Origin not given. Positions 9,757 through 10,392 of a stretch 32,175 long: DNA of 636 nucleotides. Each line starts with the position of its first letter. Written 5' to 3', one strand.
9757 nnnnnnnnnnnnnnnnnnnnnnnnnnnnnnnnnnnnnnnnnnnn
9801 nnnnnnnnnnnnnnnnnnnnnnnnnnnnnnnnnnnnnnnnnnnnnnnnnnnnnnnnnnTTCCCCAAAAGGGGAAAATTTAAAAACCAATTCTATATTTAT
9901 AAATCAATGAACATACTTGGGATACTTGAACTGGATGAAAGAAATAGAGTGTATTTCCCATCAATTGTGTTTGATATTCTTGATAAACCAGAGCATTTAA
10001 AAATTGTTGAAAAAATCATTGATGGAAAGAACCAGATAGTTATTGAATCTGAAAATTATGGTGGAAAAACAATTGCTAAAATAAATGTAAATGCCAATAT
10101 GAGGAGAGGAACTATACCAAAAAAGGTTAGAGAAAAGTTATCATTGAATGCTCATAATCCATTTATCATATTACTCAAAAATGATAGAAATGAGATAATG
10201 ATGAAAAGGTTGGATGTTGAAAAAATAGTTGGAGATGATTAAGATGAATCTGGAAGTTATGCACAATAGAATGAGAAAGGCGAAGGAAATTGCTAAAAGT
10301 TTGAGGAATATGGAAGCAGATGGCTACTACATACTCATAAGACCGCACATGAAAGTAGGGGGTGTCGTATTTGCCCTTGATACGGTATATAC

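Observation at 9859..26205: Five copies of a palindromic operator fused to a TATA box at fixed spacing define a regulon on both sides of the tRNA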

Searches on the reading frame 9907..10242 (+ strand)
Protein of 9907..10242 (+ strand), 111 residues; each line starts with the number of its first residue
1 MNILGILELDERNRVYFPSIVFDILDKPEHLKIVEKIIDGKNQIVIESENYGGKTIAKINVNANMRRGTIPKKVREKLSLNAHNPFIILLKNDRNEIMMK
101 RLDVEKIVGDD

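Call 15: search_protein_families(library=pfam, max_evalue=0.01, proteins=[window:9907-10242:+])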
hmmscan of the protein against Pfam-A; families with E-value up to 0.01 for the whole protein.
window:9907-10242:+ (111 aa): 0 families

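Call 58: find_homologous_proteins(query=A4, max_evalue=0.001)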
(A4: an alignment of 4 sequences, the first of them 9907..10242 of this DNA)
Query A4 (4 sequences) (111 aa, profile of the alignment): 17 proteins with E <= 0.001 among 975 candidates.
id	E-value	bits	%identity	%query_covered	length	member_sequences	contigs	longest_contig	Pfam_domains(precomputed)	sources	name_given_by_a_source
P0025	2.1e-42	162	44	97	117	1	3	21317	-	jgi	-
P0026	2.7e-39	152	28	94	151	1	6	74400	-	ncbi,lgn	-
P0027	1.0e-38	150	95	100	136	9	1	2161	-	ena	-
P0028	4.2e-37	145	82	100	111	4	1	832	-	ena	-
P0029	1.3e-36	143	30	70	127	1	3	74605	-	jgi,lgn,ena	-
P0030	2.5e-36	142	31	70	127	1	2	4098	-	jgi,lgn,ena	-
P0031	3.9e-36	141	30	70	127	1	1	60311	-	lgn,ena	-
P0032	7.0e-36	141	30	70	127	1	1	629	-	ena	-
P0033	9.0e-36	140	78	100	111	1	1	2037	-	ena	-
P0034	1.7e-33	133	30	76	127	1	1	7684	-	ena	-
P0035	6.2e-32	128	30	78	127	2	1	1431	-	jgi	-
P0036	8.7e-31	124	29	83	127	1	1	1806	-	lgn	-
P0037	2.2e-30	123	28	74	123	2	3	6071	-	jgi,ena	-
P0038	1.4e-28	117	26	74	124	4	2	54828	-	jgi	-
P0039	2.3e-28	116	29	72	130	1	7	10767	-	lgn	-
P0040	2.5e-25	107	29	74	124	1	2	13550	-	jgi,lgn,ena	-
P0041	7.4e-18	83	45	99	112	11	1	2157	-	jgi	-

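Call 59: find_encoding_contigs(protein=P0041, flank=10000, max_places=3)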
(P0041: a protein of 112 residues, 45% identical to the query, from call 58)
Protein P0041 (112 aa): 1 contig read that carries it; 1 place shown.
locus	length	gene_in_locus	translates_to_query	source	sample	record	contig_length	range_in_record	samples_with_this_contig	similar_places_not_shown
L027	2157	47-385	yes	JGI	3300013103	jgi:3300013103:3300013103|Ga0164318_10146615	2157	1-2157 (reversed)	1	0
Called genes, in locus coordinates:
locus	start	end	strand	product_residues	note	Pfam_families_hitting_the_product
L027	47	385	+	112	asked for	-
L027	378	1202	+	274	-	-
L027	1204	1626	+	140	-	-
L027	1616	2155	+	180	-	?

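Call 60: find_encoding_contigs(protein=P0038, flank=10000, max_places=2)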
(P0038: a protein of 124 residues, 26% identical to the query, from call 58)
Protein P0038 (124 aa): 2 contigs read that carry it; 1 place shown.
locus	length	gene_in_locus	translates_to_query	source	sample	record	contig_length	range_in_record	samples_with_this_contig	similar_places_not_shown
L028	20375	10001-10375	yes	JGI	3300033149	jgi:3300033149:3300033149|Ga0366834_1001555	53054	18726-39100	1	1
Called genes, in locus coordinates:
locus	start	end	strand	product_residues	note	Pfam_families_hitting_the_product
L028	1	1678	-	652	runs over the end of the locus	-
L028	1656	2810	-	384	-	PF13671:AAA_33 (faint), PF01078:Mg_chelatase (faint), PF12775:AAA_7 (faint), PF07726:AAA_3 (weak), PF07728:AAA_5, PF00004:AAA (weak)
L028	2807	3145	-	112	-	-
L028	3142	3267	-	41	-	-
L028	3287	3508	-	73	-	-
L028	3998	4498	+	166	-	-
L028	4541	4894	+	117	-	-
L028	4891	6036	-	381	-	PF00589:Phage_integrase (weak)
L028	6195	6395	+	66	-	-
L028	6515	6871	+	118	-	-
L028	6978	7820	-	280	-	-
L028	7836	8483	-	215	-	-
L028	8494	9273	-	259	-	-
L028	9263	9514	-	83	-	-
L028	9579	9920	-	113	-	-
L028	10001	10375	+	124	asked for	-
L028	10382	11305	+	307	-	-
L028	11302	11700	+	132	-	-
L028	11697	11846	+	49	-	-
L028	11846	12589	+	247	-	-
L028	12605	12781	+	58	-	-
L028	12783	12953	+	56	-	-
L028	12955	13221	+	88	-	-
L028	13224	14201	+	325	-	PF04055:Radical_SAM, PF13186:SPASM (weak)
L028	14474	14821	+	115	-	-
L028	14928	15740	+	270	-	-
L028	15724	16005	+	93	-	-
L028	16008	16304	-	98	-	-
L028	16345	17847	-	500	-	-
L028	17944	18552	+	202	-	-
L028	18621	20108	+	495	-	PF18911:PKD_4, PF00801:PKD, PF18911:PKD_4, PF00801:PKD, PF18911:PKD_4, PF22352:K319L-like_PKD (weak)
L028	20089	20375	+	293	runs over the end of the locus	-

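Call 61: find_encoding_contigs(protein=P0040, flank=10000, max_places=2)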
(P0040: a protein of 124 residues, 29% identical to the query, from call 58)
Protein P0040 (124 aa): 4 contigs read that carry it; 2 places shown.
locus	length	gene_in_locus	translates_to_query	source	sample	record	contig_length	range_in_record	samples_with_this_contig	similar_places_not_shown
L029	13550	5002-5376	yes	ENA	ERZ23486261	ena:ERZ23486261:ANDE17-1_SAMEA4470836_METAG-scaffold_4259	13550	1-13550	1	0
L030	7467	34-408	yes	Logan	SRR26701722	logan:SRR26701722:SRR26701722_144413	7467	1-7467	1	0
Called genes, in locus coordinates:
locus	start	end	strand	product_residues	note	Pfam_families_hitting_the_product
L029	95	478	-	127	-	-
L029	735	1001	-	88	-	-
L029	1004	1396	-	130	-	-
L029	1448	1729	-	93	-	-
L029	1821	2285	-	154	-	-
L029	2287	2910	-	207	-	PF09858:DUF2085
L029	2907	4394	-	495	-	PF22352:K319L-like_PKD (faint), PF18911:PKD_4 (weak), PF02010:REJ (faint), PF00801:PKD, PF18911:PKD_4, PF21027:Sde0182_C (faint), PF00801:PKD, PF18911:PKD_4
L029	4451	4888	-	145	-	-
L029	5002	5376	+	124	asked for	-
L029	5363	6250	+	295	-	-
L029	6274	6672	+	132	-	PF05768:Glrx-like (weak)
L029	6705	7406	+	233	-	-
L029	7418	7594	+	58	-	-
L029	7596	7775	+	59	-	-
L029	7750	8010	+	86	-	-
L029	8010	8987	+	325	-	PF04055:Radical_SAM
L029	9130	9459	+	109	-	-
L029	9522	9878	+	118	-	-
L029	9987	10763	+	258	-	-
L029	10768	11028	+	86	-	-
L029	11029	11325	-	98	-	-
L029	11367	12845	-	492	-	-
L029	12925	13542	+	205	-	-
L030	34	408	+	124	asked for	-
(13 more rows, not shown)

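Call 62: find_encoding_contigs(protein=P0039, flank=10000, max_places=2)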
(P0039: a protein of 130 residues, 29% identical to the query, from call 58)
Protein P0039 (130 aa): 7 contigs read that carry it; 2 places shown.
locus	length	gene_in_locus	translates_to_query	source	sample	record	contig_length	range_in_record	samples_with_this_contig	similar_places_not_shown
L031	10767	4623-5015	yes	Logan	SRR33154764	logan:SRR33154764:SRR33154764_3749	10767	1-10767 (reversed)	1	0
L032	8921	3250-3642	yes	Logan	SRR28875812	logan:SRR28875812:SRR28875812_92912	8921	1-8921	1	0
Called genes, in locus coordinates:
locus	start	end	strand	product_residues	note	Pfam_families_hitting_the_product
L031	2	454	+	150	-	?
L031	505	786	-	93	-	-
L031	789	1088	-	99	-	-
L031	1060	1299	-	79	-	-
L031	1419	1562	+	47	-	-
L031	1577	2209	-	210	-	PF09858:DUF2085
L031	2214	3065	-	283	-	-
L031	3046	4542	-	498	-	PF18911:PKD_4, PF00801:PKD, PF18911:PKD_4, PF21027:Sde0182_C (faint), PF00801:PKD, PF18911:PKD_4, PF22352:K319L-like_PKD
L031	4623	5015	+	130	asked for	-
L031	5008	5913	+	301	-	-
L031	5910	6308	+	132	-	-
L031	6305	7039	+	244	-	-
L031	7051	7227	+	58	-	-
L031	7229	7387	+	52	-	-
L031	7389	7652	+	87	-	-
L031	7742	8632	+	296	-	PF04055:Radical_SAM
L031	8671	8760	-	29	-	-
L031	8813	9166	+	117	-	-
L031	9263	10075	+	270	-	-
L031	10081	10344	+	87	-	-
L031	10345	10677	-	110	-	-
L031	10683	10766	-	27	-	?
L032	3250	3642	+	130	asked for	-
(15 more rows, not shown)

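Call 68: search_solved_structures(query=A5, max_evalue=10, show_alignments=2)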
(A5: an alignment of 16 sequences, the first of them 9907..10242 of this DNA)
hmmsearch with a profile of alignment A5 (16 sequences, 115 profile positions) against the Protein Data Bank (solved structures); distinct sequences matched with E-value up to 10: 4.
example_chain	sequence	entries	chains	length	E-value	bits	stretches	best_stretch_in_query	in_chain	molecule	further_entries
9qlr_J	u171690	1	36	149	0.1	15.7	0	12-35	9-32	Transcriptional regulator MraZ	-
9sx6_A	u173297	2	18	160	0.12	15.6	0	12-35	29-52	Transcriptional regulator MraZ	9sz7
9qlg_A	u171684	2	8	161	0.12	15.6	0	12-35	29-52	Transcriptional regulator MraZ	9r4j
5d5w_B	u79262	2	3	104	1.1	12.4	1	23-56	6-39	Putative transcription factor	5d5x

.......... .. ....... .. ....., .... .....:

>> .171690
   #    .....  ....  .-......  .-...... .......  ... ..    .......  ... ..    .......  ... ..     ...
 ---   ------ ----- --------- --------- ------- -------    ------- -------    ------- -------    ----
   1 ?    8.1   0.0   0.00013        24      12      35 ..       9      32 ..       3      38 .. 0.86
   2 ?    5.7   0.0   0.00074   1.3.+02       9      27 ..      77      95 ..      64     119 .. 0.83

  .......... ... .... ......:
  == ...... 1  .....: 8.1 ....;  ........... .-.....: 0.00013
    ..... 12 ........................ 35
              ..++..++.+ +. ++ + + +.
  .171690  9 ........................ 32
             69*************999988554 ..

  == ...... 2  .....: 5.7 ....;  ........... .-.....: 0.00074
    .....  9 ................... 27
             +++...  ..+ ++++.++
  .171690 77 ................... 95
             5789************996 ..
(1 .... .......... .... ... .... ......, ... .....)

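Call 69: search_protein_families(library=pfam, alignment_id=A5, max_evalue=1)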
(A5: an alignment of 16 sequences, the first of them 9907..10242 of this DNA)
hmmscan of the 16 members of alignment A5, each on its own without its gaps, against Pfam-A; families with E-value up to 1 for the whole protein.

A. member 1, window:9907-10242:+ (111 aa): 1 family
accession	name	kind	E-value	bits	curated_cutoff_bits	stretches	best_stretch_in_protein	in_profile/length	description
PF04014.23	MazE_antitoxin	-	0.072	13.5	24.7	1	69-90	11-32/48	Antidote-toxin recognition MazE, bacterial antitoxin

B. families by the number of members that match (of 16 scanned): 12 families
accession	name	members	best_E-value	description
PF04014.23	MazE_antitoxin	5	8.7e-05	Antidote-toxin recognition MazE, bacterial antitoxin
PF02381.23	MraZ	5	0.0012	MraZ protein, putative antitoxin-like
PF01888.22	CbiD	4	0.036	CbiD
PF08478.15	POTRA_1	1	0.00072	POTRA domain, FtsQ-type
PF21852.1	DUF6911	1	0.018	Family of unknown function (DUF6911)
PF21279.3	YhfX-like_C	1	0.02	YhfX-like, C-terminal domain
PF17579.7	DUF5482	1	0.022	Family of unknown function (DUF5482)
PF23252.1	KH_PARP14_5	1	0.028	PARP14, fifth type I KH domain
PF13644.11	DKNYY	1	0.032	DKNYY family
PF14544.11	DUF4443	1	0.041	Domain of unknown function (DUF4443)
PF11967.14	RecO_N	1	0.051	Recombination protein O N terminal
PF18981.6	InlK_D3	1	0.083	Internalin K domain (D3/D4)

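Call 72: predict_structure(alignment_id=A5)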
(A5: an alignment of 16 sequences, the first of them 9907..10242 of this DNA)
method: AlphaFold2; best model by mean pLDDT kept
length: 111 residues; sequences in the alignment: 16
mean_pLDDT: 91.2   pTM: 0.83
mean pLDDT of the five models: 91.2, 90.8, 89.4, 89.0, 88.7
residues with pLDDT >= 90: 78; 70-90: 30; 50-70: 3; < 50: 0
segments of 3 or more residues with pLDDT < 50: none
pLDDT, mean of each block of 10 residues (from residue 1): 94 95 91 93 92 90 89 96 93 94 80 54
secondary structure, 60 per line:
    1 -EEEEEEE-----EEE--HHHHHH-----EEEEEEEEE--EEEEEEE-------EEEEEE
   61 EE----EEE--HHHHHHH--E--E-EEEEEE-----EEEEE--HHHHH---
elements in order: E2-8 E14-16 H19-24 E30-38 E41-47 E55-62 E67-69 H72-78 E86-91 E97-101 H104-108

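Call 76: fold_search(model_id=the predicted structure, library=pdb)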
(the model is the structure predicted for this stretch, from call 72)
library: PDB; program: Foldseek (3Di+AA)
matches with E <= 10: 539; with E <= 0.001: 0
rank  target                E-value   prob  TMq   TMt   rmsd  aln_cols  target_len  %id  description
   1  9qlg_A                2.1e-03  1.00  0.61  0.50   6.6       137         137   13  Crystal structure of the transcription factor MraZ from Mycoplasma genitalium (released 2026-02-04)
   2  9sz7_A                2.4e-03  1.00  0.60  0.49   6.7       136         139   15  CryoEM structure of MraZ in complex with 4 box promoter from Mycoplasma genitalium (released 2026-02-04)
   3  9r4j_B                2.8e-03  1.00  0.61  0.50   6.5       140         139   15  CryoEM structure of MraZ in complex with its promoter from Mycoplasma genitalium (released 2026-02-04)
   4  1n0e_C                2.8e-03  1.00  0.60  0.50   6.8       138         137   12  CRYSTAL STRUCTURE OF A CELL DIVISION AND CELL WALL BIOSYNTHESIS PROTEIN UPF0040 FROM MYCOPLASMA PNEUMONIAE: INDICATION (released 2003-10-21)
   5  9sz7_K                7.1e-03  1.00  0.64  0.57   5.1       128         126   15  CryoEM structure of MraZ in complex with 4 box promoter from Mycoplasma genitalium (released 2026-02-04)
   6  1n0f_B                7.5e-03  1.00  0.60  0.49   7.0       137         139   12  CRYSTAL STRUCTURE OF A CELL DIVISION AND CELL WALL BIOSYNTHESIS PROTEIN UPF0040 FROM MYCOPLASMA PNEUMONIAE: INDICATION (released 2003-10-21)
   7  9sz7_F                1.7e-02  1.00  0.54  0.46   6.8       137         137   17  CryoEM structure of MraZ in complex with 4 box promoter from Mycoplasma genitalium (released 2026-02-04)
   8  9jlb_C                5.2e-01  0.10  0.25  0.08  14.2       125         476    3  Cryo-EM structure of phyB-PIF6beta complex (released 2025-06-04)
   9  6bhg_A                6.2e-01  0.08  0.20  0.13  12.8       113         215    9  Crystal structure of SETDB1 with a modified H3 peptide (released 2017-12-06)
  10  5tsh_B                6.2e-01  0.06  0.18  0.08  12.1       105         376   12  PilB from Geobacter metallireducens bound to AMP-PNP (released 2017-05-17)
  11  4i1k_A                8.7e-01  0.28  0.38  0.36   6.9        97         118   10  Crystal Structure of VRN1 (Residues 208-341) (released 2012-12-19)
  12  1u27                  8.7e-01  0.04  0.16  0.15  12.0       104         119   13  Triglycine variant of the ARNO Pleckstrin Homology Domain in complex with Ins(1,3,4,5)P4 (released 2005-02-01)
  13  9bct_C                9.8e-01  0.03  0.15  0.06  18.3       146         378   13  Cryo-EM structure of Thermococcus kodakarensis FttA-dependent transcription pre-termination complex containing 44 nt R (released 2024-07-31)
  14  3snv_A                1.1e+00  0.05  0.20  0.18  13.2       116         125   11  Crystal structure of Symfoil-4T Permutation #1: de novo designed beta-trefoil architecture with symmetric primary stru (released 2012-07-04)
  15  8guo_A                1.1e+00  0.05  0.18  0.14  13.1       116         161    9  Crystal structure of the nuclease domain of EsaD in complex with EsaG from Staphylococcus aureus (released 2022-11-09)
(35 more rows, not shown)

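Call 79: find_encoding_contigs(protein=P0033, flank=10000, max_places=2)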
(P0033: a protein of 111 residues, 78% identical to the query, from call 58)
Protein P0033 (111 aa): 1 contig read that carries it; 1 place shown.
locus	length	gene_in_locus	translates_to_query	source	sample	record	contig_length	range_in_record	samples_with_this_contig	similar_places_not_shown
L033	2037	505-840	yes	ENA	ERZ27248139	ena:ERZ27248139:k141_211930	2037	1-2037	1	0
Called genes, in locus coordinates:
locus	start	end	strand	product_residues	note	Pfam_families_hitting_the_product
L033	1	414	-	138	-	?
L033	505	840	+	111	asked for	-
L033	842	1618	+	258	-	-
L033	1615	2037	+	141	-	?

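Call 80: find_encoding_contigs(protein=P0028, flank=10000, max_places=2)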
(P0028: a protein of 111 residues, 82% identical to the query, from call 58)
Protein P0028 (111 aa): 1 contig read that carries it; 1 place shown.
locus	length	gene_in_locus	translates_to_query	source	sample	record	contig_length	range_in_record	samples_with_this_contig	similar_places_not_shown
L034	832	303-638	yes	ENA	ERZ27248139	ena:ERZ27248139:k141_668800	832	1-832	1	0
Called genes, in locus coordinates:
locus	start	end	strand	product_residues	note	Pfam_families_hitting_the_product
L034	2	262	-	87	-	?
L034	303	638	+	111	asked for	-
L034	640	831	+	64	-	?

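Call 97: search_protein_representatives(alignment_id=A5)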
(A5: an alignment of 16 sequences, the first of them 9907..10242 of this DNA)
Query: 16 sequences, 115 profile positions. Proteins with E-value up to 0.001 (for the whole library): 25; up to 1e-10: 9; up to 1e-30: 3. The best 25 are listed.
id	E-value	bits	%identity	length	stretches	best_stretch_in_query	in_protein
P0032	2.1e-44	166.3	-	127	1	1-114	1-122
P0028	5.6e-37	142.4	-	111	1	7-114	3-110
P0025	1.1e-31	125.3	-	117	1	1-114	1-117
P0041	3.9e-29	117.1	-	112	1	7-113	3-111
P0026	4.7e-28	113.6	-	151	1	1-113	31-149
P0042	6.4e-20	87.4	-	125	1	6-113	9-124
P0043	3.5e-17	78.6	-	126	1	5-113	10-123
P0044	5.0e-13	65.2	-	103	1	7-103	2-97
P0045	4.6e-12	62.1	-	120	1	7-82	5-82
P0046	5.2e-10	55.4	-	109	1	8-103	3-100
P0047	1.0e-09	54.5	-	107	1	7-102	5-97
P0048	1.7e-08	50.6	-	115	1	7-100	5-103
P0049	8.3e-08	48.3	-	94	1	47-113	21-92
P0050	2.0e-07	47.1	-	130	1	3-109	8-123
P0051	1.8e-06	44.0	-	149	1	6-108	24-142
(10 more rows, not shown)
